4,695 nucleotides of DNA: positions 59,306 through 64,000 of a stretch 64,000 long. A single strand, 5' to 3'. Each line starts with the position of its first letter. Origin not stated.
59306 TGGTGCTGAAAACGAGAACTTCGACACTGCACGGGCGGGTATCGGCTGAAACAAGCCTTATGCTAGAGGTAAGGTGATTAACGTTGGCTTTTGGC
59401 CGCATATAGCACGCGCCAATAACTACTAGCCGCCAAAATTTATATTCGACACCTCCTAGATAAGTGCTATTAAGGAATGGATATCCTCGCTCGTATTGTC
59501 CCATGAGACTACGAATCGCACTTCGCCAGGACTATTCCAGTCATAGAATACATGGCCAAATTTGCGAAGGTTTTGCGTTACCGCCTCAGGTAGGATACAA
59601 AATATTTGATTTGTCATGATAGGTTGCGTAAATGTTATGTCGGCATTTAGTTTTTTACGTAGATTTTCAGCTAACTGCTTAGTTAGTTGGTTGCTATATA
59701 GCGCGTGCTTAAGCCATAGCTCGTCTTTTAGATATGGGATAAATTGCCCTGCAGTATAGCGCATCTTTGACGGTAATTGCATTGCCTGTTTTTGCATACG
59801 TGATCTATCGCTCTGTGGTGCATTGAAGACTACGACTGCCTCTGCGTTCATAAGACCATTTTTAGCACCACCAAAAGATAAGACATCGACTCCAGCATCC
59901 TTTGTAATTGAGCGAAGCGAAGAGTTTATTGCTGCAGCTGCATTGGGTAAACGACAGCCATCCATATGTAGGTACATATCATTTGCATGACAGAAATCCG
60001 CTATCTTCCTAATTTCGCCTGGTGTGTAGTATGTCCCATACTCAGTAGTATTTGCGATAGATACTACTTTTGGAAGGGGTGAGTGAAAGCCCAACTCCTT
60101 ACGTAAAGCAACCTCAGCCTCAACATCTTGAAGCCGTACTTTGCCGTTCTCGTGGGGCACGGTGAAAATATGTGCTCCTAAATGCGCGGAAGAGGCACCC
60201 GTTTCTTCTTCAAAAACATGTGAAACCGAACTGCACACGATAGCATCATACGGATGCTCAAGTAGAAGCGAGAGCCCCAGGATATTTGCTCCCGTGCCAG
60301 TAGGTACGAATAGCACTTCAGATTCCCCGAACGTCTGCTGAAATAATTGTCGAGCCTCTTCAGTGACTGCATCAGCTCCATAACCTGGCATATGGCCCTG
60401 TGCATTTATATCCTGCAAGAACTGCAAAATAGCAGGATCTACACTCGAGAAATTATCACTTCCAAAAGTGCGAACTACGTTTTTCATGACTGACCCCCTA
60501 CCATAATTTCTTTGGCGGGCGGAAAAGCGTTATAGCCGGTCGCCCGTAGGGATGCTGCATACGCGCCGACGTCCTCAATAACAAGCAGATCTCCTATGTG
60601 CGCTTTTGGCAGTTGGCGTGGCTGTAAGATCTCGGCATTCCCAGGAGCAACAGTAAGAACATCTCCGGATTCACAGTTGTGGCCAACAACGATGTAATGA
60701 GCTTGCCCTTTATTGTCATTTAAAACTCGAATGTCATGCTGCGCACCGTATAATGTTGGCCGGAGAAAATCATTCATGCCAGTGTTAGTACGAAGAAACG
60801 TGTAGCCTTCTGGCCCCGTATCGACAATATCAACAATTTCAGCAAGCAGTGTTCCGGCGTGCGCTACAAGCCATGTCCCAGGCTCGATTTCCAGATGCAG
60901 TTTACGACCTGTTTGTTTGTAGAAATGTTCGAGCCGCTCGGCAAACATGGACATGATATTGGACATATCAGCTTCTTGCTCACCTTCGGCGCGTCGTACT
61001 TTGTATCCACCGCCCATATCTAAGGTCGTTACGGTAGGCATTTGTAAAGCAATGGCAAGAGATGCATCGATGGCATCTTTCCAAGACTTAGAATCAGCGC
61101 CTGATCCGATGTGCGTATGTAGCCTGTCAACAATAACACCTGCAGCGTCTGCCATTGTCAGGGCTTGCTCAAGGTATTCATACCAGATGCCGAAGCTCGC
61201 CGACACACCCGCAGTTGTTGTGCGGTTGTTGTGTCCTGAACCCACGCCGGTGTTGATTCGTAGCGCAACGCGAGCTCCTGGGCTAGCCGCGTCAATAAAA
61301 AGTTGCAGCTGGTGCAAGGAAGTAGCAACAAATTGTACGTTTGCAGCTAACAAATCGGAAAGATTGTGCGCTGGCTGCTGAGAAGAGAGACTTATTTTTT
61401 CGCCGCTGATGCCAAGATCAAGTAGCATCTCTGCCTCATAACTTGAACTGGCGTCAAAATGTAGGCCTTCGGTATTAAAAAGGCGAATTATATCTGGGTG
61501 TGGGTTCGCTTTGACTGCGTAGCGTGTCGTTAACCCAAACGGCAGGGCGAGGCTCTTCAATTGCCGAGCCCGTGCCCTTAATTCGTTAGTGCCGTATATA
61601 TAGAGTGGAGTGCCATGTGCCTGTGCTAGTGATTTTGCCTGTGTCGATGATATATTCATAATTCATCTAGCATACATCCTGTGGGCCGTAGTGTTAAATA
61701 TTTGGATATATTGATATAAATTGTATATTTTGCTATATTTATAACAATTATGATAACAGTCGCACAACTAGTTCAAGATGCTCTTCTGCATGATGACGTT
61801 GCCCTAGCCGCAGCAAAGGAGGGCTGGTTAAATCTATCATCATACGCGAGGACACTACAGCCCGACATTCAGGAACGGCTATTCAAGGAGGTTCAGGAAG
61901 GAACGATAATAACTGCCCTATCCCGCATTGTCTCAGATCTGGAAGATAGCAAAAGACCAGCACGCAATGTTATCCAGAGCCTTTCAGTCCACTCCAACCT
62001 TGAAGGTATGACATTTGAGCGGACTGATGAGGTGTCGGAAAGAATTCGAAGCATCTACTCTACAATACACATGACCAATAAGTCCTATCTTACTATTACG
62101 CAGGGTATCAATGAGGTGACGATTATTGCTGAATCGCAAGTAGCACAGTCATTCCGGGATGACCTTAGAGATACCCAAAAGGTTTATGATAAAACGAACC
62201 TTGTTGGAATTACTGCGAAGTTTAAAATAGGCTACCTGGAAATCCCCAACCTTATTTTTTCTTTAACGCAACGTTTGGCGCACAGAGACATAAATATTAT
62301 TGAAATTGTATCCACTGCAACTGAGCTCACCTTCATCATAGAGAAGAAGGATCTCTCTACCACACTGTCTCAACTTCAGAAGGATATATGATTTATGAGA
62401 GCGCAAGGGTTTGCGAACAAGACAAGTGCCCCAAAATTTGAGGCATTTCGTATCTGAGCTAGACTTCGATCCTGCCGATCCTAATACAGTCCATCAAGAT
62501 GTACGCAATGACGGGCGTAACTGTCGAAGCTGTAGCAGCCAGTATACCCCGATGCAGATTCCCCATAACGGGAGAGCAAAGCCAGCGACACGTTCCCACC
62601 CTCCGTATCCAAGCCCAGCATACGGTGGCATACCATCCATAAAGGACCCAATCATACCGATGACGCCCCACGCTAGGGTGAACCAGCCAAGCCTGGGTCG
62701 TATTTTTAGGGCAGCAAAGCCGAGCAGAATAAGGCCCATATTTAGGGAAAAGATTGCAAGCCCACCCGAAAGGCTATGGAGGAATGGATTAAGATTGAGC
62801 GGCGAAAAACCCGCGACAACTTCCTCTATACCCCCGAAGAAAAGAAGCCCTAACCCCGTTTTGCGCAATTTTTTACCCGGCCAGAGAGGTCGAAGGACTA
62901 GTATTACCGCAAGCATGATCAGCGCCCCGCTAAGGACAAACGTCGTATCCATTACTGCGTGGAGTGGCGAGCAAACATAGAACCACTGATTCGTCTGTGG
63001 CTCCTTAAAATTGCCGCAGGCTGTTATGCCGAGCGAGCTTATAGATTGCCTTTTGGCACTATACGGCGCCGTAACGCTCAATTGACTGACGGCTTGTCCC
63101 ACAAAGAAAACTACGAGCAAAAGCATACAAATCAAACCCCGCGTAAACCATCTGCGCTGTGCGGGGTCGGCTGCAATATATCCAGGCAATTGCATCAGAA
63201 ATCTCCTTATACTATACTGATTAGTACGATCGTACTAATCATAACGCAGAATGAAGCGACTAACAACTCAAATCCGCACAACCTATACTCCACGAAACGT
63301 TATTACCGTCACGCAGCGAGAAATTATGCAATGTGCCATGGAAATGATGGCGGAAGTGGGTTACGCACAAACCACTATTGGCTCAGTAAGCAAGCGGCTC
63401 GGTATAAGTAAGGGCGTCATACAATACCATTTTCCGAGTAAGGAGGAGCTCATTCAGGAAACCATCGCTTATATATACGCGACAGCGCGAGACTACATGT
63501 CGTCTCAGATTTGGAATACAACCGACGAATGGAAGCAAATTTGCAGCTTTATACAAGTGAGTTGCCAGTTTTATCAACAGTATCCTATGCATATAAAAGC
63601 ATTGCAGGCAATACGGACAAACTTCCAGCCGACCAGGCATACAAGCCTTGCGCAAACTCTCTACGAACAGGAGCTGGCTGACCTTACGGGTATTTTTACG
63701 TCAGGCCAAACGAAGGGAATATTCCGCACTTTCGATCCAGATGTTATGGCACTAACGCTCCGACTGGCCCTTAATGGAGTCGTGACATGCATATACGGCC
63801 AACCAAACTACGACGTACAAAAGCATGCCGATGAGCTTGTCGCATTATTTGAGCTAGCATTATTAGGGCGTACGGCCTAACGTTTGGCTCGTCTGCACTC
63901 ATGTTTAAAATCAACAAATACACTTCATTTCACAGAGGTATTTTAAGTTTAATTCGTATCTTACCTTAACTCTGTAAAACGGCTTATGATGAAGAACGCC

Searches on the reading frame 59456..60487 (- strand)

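Call 32: search_protein_families(library=pfam, proteins=[window:59456-60487:-], max_evalue=0.001)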
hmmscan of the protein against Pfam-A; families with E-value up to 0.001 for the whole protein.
window:59456-60487:- (343 aa): 3 families
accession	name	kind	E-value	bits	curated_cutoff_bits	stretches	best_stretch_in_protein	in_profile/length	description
PF01212.27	Beta_elim_lyase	-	4.3e-44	151.4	27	1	9-277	3-231/288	Beta-eliminating lyase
PF00155.27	Aminotran_1_2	-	6.4e-06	26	19.7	1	17-176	19-185/361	Aminotransferase class I and II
PF00266.25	Aminotran_5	-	0.0001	21.9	21.5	1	17-210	16-202/371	Aminotransferase class-V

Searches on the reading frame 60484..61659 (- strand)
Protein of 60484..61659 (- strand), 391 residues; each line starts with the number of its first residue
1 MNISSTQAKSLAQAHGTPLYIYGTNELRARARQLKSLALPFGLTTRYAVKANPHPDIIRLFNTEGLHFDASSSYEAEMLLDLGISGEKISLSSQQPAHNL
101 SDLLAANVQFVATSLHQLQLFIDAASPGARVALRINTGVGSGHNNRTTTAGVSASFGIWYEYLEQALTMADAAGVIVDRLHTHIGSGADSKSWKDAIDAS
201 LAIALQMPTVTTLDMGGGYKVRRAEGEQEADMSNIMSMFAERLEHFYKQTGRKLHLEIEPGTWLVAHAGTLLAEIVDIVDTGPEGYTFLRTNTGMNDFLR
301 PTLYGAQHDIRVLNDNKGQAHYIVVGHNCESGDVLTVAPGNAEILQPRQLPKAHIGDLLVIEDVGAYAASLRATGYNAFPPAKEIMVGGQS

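Call 32: search_protein_families(library=pfam, proteins=[window:60484-61659:-], max_evalue=0.001)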
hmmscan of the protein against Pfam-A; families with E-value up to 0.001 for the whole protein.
window:60484-61659:- (391 aa): 3 families
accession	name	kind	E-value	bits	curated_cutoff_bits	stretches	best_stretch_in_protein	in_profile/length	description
PF02784.22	Orn_Arg_deC_N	-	3.2e-33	115.6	23.4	1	31-266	8-247/247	Pyridoxal-dependent decarboxylase, pyridoxal binding domain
PF00278.28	Orn_DAP_Arg_deC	-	1.2e-18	67.6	23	1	237-365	5-95/95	Pyridoxal-dependent decarboxylase, C-terminal sheet domain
PF01168.26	Ala_racemase_N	-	8.3e-06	26.1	24.1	1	26-198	5-168/220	Alanine racemase, N-terminal domain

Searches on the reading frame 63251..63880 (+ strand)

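Call 32: search_protein_families(library=pfam, proteins=[window:63251-63880:+], max_evalue=0.001)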
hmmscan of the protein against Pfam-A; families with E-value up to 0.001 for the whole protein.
window:63251-63880:+ (209 aa): 1 family
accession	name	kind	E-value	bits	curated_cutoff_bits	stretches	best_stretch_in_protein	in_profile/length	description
PF00440.29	TetR_N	-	1.4e-12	47.6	24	1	25-70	1-46/47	Bacterial regulatory proteins, tetR family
